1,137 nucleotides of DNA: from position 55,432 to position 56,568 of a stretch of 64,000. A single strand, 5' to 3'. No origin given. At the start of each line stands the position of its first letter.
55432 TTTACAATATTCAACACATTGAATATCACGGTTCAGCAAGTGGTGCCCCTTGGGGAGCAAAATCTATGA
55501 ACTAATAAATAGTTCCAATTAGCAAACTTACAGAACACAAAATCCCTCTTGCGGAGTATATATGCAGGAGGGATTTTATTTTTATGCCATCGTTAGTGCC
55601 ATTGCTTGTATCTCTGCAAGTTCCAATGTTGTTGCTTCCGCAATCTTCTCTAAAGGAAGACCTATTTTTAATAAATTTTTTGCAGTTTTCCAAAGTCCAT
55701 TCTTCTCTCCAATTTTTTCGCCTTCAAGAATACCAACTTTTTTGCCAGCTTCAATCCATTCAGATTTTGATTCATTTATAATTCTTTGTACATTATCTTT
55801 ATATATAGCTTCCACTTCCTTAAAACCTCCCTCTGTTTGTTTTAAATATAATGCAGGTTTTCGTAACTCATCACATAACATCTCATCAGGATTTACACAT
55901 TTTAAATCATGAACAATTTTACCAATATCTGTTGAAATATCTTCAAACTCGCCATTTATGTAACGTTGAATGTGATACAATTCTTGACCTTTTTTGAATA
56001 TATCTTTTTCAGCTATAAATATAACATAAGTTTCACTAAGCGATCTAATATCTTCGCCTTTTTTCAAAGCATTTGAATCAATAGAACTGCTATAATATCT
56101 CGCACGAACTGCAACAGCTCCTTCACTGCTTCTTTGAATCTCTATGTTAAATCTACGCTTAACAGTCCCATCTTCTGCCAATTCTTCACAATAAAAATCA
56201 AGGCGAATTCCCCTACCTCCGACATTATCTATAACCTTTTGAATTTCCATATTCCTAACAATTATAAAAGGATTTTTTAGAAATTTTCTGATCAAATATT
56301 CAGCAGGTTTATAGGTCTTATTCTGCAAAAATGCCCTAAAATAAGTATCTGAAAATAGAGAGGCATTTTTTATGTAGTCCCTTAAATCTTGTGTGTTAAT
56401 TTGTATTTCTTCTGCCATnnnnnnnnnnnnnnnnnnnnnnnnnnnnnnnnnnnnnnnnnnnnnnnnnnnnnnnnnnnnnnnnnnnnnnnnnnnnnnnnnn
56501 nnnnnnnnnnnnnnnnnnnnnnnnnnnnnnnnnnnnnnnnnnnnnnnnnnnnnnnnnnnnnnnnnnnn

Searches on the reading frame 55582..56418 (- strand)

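Call 4: search_protein_families(library=pfam, proteins=[window:55582-56418:-], max_evalue=0.01)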
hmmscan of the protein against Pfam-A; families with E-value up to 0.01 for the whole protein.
window:55582-56418:- (278 aa): 1 family
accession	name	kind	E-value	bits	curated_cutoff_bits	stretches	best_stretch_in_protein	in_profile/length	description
PF12784.13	PDDEXK_2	-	2.7e-10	40.8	27.4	1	64-149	48-127/229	PD-(D/E)XK nuclease family transposase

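Call 65: search_protein_families(library=padloc, proteins=[window:55582-56418:-], max_evalue=0.001)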
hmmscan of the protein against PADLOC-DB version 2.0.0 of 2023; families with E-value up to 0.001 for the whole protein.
window:55582-56418:- (278 aa): 0 families
